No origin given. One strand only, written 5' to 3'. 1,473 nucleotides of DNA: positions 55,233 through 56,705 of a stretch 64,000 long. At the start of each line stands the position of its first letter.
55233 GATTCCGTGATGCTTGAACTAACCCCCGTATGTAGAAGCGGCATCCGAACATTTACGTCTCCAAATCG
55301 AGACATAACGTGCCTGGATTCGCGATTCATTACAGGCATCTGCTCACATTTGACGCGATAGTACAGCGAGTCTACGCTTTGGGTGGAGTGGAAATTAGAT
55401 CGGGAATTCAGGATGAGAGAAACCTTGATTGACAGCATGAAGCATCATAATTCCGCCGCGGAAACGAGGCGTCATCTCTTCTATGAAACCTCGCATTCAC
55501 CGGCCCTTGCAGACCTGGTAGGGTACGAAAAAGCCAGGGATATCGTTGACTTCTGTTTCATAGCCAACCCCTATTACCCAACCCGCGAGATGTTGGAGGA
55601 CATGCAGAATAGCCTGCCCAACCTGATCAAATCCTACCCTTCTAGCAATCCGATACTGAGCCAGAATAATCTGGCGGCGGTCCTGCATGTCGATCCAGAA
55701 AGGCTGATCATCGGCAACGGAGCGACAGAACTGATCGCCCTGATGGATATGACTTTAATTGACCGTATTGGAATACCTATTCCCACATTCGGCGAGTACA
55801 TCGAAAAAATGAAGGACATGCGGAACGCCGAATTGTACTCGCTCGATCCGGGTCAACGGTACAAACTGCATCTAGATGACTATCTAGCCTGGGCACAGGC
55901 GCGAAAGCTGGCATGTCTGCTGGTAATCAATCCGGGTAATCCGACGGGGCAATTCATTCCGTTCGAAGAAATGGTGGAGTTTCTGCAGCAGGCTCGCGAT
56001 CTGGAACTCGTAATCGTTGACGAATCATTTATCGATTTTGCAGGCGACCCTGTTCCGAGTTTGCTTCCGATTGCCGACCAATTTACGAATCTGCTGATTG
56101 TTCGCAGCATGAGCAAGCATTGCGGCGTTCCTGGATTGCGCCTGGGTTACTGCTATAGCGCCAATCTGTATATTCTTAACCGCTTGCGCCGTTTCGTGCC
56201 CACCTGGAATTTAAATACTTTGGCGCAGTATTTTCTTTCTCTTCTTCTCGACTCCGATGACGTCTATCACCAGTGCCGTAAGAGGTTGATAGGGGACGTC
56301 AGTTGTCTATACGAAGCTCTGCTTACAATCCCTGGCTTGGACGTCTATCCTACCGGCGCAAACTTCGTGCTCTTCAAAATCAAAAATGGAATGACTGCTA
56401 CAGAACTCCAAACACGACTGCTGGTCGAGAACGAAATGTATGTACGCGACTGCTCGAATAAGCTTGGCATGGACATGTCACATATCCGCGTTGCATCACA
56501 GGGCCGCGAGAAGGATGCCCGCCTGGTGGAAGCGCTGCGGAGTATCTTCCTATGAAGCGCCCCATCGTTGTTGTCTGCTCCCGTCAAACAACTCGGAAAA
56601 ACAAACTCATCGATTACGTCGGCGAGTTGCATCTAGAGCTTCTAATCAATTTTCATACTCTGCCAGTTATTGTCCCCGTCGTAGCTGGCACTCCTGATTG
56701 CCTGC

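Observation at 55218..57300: Low-GC two-gene cassette: HisC/CobD-fold PLP enzyme translationally coupled to a C26 (PuuD-like) gamma-glutamyl hydrolase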

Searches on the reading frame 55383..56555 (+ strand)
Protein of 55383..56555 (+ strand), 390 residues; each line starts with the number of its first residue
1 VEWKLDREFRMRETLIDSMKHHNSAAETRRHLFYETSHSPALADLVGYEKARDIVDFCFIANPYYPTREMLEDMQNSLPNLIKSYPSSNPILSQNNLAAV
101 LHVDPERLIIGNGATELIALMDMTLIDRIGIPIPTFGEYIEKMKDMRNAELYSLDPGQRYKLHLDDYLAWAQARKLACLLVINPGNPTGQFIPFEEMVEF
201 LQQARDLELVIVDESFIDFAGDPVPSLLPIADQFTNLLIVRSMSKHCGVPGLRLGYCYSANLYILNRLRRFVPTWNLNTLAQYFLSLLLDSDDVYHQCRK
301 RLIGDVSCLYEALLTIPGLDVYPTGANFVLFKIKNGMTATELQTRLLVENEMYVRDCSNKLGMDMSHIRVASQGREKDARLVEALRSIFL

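Call 4: search_protein_families(library=pfam, proteins=[window:55383-56555:+])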
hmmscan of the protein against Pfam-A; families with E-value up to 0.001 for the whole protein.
window:55383-56555:+ (390 aa): 1 family
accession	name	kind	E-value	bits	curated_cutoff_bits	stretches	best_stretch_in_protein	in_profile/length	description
PF00155.27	Aminotran_1_2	-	4.6e-34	118.6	19.7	1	72-372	24-346/361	Aminotransferase class I and II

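Call 5: search_protein_families(library=ncbifam, proteins=[window:55383-56555:+], max_evalue=0.00001)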
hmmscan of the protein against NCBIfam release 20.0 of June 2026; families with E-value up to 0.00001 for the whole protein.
window:55383-56555:+ (390 aa): 44 families (the best 25 are shown)
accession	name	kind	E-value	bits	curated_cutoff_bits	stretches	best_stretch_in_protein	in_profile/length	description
TIGR01140.1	L_thr_O3P_dcar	equivalog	1.2e-54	185.6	290.55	1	47-386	13-331/331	threonine-phosphate decarboxylase CobD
TIGR01141.1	hisC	equivalog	2.8e-52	177.7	276.55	1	62-388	30-349/349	histidinol-phosphate transaminase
NF006225.0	PRK08354.1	equivalog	2.5e-31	109.2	288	1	50-388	12-315/318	putative aminotransferase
NF005915.1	PRK07908.1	equivalog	6.4e-30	104.6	360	1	52-386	12-332/332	Rv2231c family histidinol phosphate aminotransferase CobC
NF003496.0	PRK05166.1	equivalog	1.1e-26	93.4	540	1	60-388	44-369/373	histidinol-phosphate transaminase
NF002877.0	PRK03317.1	equivalog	1.2e-22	80.2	409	1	62-384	41-362/374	histidinol-phosphate transaminase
NF053748.1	bifunc_CobBC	exception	6.9e-22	77.6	950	1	36-386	464-797/797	bifunctional hydrogenobyrinic acid a,c-diamide synthase/histidinol phosphate aminotransferase CobBC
NF002878.0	PRK03321.1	subfamily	1.8e-21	76.3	374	1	62-356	32-322/352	histidinol-phosphate transaminase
NF002726.0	PRK02610.1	equivalog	3.1e-21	75.7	391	1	99-361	85-348/374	histidinol-phosphate transaminase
NF005021.0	PRK06425.1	equivalog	1.1e-20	74.1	353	1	53-388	17-330/335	histidinol-phosphate aminotransferase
NF041364.1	GntC_guanitoxin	equivalog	2.1e-20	72.9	415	1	101-386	56-351/356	guanitoxin biosynthesis PLP-dependent (S)-gamma-hydroxy-L-arginine cyclodehydratase GntC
NF006014.0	PRK08153.1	equivalog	4.2e-16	58.8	510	1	66-381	47-355/370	pyridoxal phosphate-dependent aminotransferase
NF005744.0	PRK07568.1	subfamily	2.3e-15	56.3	389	1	101-332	84-325/398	pyridoxal phosphate-dependent aminotransferase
NF006580.0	PRK09105.1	subfamily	6.7e-15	54.8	444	1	131-335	127-323/375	pyridoxal phosphate-dependent aminotransferase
NF051461.1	pyoverd_PtaA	equivalog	9.6e-15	54.1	500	1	52-272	34-250/359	pyoverdine biosynthesis transaminase PtaA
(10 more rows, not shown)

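Call 6: search_solved_structures(query=window:55383-56555:+, max_evalue=0.00001)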
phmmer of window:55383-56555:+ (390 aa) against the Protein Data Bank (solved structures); distinct sequences matched with E-value up to 0.00001: 34.
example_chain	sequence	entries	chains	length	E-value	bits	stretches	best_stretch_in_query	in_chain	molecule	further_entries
6oux_A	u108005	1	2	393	2.2e-53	185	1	16-389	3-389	Threonine phosphate decarboxylase-like enzyme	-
3ftb_A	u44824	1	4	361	1e-32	117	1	47-388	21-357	Histidinol-phosphate aminotransferase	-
1lc5_A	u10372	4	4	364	8.5e-31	110.6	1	54-389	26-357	L-Threonine-O-3-Phosphate Decarboxylase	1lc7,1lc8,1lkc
3fkd_A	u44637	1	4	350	9.5e-26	94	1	79-387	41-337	L-threonine-O-3-phosphate decarboxylase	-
8bj4_A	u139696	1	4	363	2.7e-24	89.3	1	47-362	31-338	histidinol-phosphate aminotransferase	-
8bj1_A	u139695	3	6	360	3.1e-24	89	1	47-362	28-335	histidinol-phosphate aminotransferase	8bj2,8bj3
3euc_A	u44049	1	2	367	2.8e-18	69.4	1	60-385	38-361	Histidinol-phosphate aminotransferase 2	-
3ffh_A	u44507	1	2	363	6e-18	68.4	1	84-385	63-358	Histidinol-phosphate aminotransferase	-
1fg3_A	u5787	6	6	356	1.2e-17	67.4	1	61-387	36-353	HISTIDINOL PHOSPHATE AMINOTRANSFERASE | HISTIDINOL-PHOSPHATE AMINOTRANSFERASE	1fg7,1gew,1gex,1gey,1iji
7szp_A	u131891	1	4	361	1.2e-15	60.7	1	81-385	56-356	Histidinol-phosphate aminotransferase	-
3p1t_A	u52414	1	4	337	1.1e-13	54.4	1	170-385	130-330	Putative histidinol-phosphate aminotransferase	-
3get_A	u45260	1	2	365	1.3e-12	50.8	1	51-358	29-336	Histidinol-phosphate aminotransferase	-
9t0w_A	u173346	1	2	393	3.5e-12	49.4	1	61-332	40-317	Histidinol-phosphate aminotransferase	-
4r8d_A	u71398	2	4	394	3.5e-12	49.4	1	61-332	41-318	Histidinol-phosphate aminotransferase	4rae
1h1c_A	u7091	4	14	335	6.7e-11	45.2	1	104-331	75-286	HISTIDINOL-PHOSPHATE AMINOTRANSFERASE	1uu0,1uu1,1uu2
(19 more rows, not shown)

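Call 8: find_homologous_proteins(query=window:55383-56555:+, max_evalue=1e-20)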
Query window:55383-56555:+ (390 aa): 3636 proteins with E <= 1e-20 among 8000 candidates; the best 120 are listed.
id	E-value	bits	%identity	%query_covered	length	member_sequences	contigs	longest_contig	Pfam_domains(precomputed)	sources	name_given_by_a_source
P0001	3.7e-255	864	100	97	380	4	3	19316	PF00155.28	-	-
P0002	1.6e-223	760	88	97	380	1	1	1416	PF00155.28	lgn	-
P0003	5.5e-222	755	88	97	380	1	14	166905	PF00155.28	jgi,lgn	-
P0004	5.0e-221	752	88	95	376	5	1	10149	PF00155.28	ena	-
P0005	1.7e-218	743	85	97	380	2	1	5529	PF00155.28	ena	-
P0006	5.5e-211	719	82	97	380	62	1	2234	PF00155.28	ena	-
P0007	2.8e-210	716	86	94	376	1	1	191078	PF00155.28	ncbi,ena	-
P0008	9.9e-210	714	81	97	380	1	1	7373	PF00155.28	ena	-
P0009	2.7e-208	710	81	97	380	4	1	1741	PF00155.28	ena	-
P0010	1.3e-207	707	84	94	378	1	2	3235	PF00155.28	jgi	jgi:threonine-phosphate decarboxylase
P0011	3.2e-207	706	82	97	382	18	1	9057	PF00155.28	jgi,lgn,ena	-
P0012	3.3e-207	706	81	97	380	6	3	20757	PF00155.28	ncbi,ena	-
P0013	5.0e-207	706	83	96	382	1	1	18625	PF00155.28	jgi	jgi:threonine-phosphate decarboxylase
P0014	6.5e-207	705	82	97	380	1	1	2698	PF00155.28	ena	-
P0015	6.5e-207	705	84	94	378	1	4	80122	PF00155.28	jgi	jgi:threonine-phosphate decarboxylase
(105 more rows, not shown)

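Call 14: find_related_loci(query=window:55413-56555:+, collection=genome_contigs, flank=8000)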
Query window:55413-56555:+ (380 aa) in genome_contigs; peptide patterns used: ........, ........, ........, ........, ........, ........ (x = any residue, [..] = any of these).
599 stretches matched a pattern (row limit reached: there are more); 552 encode a relative of the query (tblastn E <= 1e-3); the best 80 are kept; 80 distinct loci.
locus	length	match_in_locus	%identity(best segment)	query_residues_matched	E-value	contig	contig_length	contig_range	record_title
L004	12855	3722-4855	82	1-378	0e+0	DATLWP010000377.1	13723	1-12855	MAG TPA_asm: Candidatus Polarisedimenticolia bacterium isolate SMAG_U13221 k141_209970, whole genome shotgun sequence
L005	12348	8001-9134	81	1-378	0e+0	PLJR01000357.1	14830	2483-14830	MAG: Acidobacteria bacterium isolate palsa_189 73.20110800_P1M.47_contig_21124, whole genome shotgun sequence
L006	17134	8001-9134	81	1-378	0e+0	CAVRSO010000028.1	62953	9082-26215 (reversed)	MAG: uncultured Acidobacteriota bacterium isolate MFD08669.bin.2.82 genome assembly, contig: contig_1337, whole genome s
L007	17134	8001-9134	81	1-378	0e+0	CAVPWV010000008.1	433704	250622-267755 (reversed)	MAG: uncultured Acidobacteriota bacterium isolate MFD10064.bin.2.2 genome assembly, contig: contig_1605, whole genome sh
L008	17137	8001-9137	80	1-379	0e+0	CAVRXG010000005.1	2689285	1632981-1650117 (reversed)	MAG: uncultured Acidobacteriaceae bacterium isolate MFD06092.bin.2.203 genome assembly, contig: contig_7076, whole genom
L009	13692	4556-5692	80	1-379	0e+0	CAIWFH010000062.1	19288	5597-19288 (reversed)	MAG: uncultured Acidobacteriaceae bacterium isolate AM-2014_bin-1001 genome assembly, contig: bin-1001:062/215, whole ge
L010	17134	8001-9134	80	1-378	0e+0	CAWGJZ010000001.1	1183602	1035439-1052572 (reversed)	MAG: uncultured Acidobacteriota bacterium isolate MFD05705.bin.1.51 genome assembly, contig: contig_10221, whole genome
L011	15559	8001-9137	79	1-379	0e+0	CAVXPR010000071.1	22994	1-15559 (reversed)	MAG: uncultured Acidobacteriaceae bacterium isolate MFD04540.bin.1.75 genome assembly, contig: contig_68193, whole genom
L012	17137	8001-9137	79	1-379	0e+0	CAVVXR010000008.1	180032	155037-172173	MAG: uncultured Acidobacteriaceae bacterium isolate MFD04540.bin.2.51 genome assembly, contig: contig_25368, whole genom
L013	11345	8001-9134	78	1-378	0e+0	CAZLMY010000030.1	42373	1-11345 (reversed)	MAG TPA_asm: uncultured Terracidiphilus sp. isolate binchicken_co3_576 genome assembly, contig: NODE_2630_length_42373_c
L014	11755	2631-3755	80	1-376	0e+0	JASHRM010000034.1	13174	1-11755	MAG: Candidatus Acidiferrales bacterium isolate JOPF101 JOPF_NEAR_contig_195350, whole genome shotgun sequence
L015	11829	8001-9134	80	1-378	0e+0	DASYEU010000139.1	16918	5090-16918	MAG TPA_asm: Acidobacteriaceae bacterium isolate SMAG_U4995 k141_956286, whole genome shotgun sequence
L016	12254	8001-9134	80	1-378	0e+0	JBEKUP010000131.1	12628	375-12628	MAG: Terracidiphilus sp. isolate SPRUCE 584 SPRUCE_584_131, whole genome shotgun sequence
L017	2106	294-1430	78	1-379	0e+0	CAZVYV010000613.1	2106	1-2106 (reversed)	MAG TPA_asm: uncultured Terracidiphilus sp. isolate binchicken_co162_315 genome assembly, contig: NODE_203550_length_210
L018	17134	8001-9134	79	1-378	0e+0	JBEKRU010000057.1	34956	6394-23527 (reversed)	MAG: Terracidiphilus sp. isolate SPRUCE 518 SPRUCE_518_57, whole genome shotgun sequence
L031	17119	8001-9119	74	4-376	0e+0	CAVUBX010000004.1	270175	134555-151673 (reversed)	MAG: uncultured Acidobacteriota bacterium isolate MFD05512.bin.1.144 genome assembly, contig: contig_54440, whole genome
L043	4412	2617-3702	75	17-378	0e+0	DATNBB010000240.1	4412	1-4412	MAG TPA_asm: Candidatus Binatia bacterium isolate SMAG_U11177 k141_1085668, whole genome shotgun sequence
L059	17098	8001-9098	72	14-379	0e+0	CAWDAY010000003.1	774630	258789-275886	MAG: uncultured Acidobacteriota bacterium isolate MFD01872.bin.2.103 genome assembly, contig: contig_49215, whole genome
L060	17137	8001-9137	69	1-379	0e+0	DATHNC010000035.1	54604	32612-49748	MAG TPA_asm: Candidatus Saccharimonadales bacterium isolate SMAG_U12648 k141_4143057, whole genome shotgun sequence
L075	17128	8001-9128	64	4-379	3e-173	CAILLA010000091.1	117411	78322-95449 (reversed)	MAG: uncultured Schlesneria sp. isolate Umea3_bin-3867 genome assembly, contig: bin-3867:091/307, whole genome shotgun s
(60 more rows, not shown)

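Call 24: search_solved_structures(query=window:55413-56555:+, max_evalue=1e-25, show_alignments=3)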
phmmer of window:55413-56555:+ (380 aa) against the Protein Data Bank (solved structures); distinct sequences matched with E-value up to 1e-25: 4.
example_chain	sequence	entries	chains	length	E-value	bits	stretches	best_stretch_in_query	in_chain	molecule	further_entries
6oux_A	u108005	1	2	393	2e-53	185.1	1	6-379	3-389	Threonine phosphate decarboxylase-like enzyme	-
3ftb_A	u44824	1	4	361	9.4e-33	117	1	37-378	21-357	Histidinol-phosphate aminotransferase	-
1lc5_A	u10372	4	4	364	7.8e-31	110.7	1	44-379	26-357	L-Threonine-O-3-Phosphate Decarboxylase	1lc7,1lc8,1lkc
3fkd_A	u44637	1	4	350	8.6e-26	94.1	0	69-377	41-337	L-threonine-O-3-phosphate decarboxylase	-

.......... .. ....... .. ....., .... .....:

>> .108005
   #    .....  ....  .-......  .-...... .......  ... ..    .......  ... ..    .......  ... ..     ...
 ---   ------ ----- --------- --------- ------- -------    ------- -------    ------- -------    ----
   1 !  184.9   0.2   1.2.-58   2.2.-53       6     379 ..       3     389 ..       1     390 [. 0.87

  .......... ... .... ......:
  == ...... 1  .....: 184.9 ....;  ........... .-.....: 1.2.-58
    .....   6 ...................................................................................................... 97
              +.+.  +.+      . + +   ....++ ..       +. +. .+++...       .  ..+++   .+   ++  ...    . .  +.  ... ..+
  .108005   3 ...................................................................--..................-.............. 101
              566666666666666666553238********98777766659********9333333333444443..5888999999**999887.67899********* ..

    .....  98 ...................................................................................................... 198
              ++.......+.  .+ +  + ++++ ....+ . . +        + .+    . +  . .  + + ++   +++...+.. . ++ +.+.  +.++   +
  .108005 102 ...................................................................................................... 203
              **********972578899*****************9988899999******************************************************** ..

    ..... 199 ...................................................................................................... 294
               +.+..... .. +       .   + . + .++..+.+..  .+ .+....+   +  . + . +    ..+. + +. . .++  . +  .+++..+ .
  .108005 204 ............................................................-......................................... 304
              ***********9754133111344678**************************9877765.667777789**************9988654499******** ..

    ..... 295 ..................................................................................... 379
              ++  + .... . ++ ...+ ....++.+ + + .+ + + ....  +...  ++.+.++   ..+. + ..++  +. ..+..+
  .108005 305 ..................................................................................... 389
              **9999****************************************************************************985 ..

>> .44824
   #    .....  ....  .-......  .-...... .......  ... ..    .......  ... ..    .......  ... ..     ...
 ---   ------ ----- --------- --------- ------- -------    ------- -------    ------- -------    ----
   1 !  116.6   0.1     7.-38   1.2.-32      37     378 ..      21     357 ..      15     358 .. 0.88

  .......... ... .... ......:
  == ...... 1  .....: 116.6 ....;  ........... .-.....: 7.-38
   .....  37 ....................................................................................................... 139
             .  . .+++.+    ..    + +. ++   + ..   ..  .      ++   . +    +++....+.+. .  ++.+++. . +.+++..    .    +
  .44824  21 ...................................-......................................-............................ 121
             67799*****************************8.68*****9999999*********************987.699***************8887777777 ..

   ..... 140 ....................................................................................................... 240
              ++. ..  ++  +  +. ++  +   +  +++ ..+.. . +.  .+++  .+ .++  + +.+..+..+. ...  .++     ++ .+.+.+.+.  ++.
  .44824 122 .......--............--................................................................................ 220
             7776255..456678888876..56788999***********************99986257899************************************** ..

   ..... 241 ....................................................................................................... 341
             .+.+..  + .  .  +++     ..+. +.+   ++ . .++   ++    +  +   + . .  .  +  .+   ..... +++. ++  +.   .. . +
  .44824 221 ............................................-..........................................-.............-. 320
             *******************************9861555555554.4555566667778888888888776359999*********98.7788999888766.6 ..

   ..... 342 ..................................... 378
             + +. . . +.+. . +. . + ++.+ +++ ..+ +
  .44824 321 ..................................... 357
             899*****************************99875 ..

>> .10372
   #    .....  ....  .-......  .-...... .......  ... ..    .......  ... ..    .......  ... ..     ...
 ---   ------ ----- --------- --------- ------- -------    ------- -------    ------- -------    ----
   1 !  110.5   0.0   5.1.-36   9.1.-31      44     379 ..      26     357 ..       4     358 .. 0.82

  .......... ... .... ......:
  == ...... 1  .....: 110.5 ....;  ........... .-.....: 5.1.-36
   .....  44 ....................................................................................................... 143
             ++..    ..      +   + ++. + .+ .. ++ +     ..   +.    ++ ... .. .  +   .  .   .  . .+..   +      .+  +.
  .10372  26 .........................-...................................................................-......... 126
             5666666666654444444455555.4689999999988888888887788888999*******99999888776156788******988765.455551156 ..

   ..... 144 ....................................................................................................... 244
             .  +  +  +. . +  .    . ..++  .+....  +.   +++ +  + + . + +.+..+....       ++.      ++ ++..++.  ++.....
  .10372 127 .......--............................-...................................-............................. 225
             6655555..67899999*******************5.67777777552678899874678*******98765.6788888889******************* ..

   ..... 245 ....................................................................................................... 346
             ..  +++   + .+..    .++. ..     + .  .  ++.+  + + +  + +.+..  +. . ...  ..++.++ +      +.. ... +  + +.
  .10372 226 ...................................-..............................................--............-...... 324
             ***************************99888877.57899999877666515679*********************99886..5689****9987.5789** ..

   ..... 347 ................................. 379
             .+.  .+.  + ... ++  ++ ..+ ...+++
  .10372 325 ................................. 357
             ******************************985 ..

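Call 35: search_protein_families(library=padloc, proteins=[window:55413-56555:+], max_evalue=0.01)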
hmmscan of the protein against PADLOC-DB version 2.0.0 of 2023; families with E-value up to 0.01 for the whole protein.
window:55413-56555:+ (380 aa): 1 family
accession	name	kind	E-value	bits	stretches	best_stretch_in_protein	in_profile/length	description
PDLC01653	2OG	-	0.0095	14.8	0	143-186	5-43/81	"CAS-I,CAS-II,CAS-III,CAS-IV,CAS-V,CAS-VI; associated"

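Call 38: find_encoding_contigs(protein=P0003, flank=6000, max_places=3)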
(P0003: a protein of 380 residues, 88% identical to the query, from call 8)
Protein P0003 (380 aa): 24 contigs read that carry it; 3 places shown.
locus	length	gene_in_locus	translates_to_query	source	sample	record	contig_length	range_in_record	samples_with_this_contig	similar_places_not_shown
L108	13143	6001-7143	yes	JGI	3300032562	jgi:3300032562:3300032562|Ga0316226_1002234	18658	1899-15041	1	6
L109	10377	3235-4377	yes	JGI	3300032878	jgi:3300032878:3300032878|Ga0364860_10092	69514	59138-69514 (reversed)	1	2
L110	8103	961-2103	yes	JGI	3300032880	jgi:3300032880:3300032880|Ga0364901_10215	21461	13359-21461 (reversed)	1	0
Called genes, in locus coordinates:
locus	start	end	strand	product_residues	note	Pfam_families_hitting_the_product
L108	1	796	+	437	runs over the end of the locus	PF00675:Peptidase_M16, PF05193:Peptidase_M16_C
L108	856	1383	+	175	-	-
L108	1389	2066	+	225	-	PF03548:LolA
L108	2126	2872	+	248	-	PF00702:Hydrolase (weak), PF12710:HAD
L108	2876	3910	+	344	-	PF00701:DHDPS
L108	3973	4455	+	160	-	-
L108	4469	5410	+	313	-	PF00795:CN_hydrolase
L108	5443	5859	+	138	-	PF01894:YjbQ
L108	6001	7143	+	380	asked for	PF00155:Aminotran_1_2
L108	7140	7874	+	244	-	PF07722:Peptidase_C26, PF00117:GATase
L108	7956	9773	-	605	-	PF00501:AMP-binding, PF23562:AMP-binding_C_3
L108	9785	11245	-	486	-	PF03446:NAD_binding_2, PF03721:UDPG_MGDP_dh_N, PF00984:UDPG_MGDP_dh, PF03720:UDPG_MGDP_dh_C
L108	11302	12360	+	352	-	PF01757:Acyl_transf_3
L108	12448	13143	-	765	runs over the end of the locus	-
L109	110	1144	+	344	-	PF00701:DHDPS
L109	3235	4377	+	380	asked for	PF00155:Aminotran_1_2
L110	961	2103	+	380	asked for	PF00155:Aminotran_1_2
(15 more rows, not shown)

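Call 39: find_encoding_contigs(protein=P0004, flank=6000, max_places=2)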
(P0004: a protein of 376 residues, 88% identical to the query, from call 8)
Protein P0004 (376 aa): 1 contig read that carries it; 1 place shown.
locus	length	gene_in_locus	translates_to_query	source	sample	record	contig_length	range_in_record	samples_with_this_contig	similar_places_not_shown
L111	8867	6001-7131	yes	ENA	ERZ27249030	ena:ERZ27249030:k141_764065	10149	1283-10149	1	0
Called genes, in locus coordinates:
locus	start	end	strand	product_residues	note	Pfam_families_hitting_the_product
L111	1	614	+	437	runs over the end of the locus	PF00675:Peptidase_M16, PF05193:Peptidase_M16_C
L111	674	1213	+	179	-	PF07963:N_methyl (weak)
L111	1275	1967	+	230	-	PF03548:LolA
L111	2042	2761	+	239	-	PF00702:Hydrolase (weak), PF12710:HAD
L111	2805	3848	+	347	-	PF00701:DHDPS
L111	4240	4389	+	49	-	-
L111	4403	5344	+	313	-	PF00795:CN_hydrolase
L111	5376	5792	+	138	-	PF01894:YjbQ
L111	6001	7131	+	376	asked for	PF00155:Aminotran_1_2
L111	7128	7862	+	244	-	PF07722:Peptidase_C26, PF00117:GATase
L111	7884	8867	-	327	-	?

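Call 46: search_dna_similar(query=window:55413-56555:+, collection=plasmids, mode=protein, max_evalue=1e-40, max_rows=15)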
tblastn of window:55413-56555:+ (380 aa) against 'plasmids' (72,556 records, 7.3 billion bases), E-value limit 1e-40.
Records with a match: 14; places in all: 15; records where one place covers at least 80% of the query: 14.
Best place of each record, by identity: <60% 14.
By first word of the organism name: Erwinia 2; Bacillus 2; Sulfurospirillum 1; Nonomuraea 1; Bradyrhizobium 1; Rahnella 1; Agrobacterium 1; Spirosoma 1; Rhizobium 1; Gloeothece 1; and 2 more.
By predicted mobility (MOB-suite, as given by PLSDB): non-mobilizable 12; conjugative 2.
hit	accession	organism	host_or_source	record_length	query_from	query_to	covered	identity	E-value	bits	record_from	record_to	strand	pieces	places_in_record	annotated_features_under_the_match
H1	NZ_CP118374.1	Sulfurospirillum sp. 'SP'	bacterial isolate,Wastewater treatment ...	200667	4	378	99%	32.7%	4e-52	193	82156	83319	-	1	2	norcobamide biosynthesis serine-O-phosphate decarboxylase | cbiB: adenosylcobinamide-phosphate synthase CbiB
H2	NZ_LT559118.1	Nonomuraea gerenzanensis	-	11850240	22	372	92%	34.1%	2e-57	209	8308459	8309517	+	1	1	none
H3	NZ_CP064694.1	Bradyrhizobium sp. 187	Acmispon strigosus,cell culture,root ...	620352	37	378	90%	33.8%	6e-45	172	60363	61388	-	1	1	histidinol-phosphate transaminase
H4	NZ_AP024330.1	Erwinia rhapontici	Brassica rapa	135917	44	380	89%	33.0%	6e-45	172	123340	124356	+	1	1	aminotransferase class I/II-fold pyridoxal phosphate-dependent enzyme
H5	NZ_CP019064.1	Rahnella sikkimica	bacteria,soil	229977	44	380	89%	33.0%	7e-45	172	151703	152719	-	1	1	aminotransferase class I/II-fold pyridoxal phosphate-dependent enzyme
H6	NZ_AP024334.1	Erwinia rhapontici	Brassica rapa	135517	44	380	89%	32.9%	8e-45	172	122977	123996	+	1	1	aminotransferase class I/II-fold pyridoxal phosphate-dependent enzyme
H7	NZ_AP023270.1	Agrobacterium vitis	Vitis vinifera,grapevine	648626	44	379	88%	32.6%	1e-42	166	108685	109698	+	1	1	aminotransferase class I/II-fold pyridoxal phosphate-dependent enzyme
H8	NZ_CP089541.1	Spirosoma oryzicola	Single cell,Surface layer of rice grains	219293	21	376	94%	30.6%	4e-52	193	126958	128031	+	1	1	histidinol-phosphate transaminase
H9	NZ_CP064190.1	Rhizobium sp. 007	Onobrychis viciifolia,cell culture,root ...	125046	26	375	92%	29.9%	3e-41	162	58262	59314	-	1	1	aminotransferase class I/II-fold pyridoxal phosphate-dependent enzyme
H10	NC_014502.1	Gloeothece verrucosa PCC 7822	fresh water in rice field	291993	43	378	88%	30.6%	6e-45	172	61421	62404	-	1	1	aminotransferase class I/II-fold pyridoxal phosphate-dependent enzyme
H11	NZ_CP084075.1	Fusobacterium vincentii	-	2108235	37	379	90%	29.3%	7e-50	187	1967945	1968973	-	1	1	none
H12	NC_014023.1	Priestia megaterium QM B1551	-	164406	20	376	94%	27.9%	7e-41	160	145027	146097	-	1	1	aminotransferase class I/II-fold pyridoxal phosphate-dependent enzyme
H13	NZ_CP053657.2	Bacillus cereus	culture,soil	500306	44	377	88%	29.6%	1e-42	166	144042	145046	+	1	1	aminotransferase class I/II-fold pyridoxal phosphate-dependent enzyme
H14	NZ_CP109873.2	Bacillus cereus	pepper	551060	44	377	88%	29.6%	1e-42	166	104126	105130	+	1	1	aminotransferase class I/II-fold pyridoxal phosphate-dependent enzyme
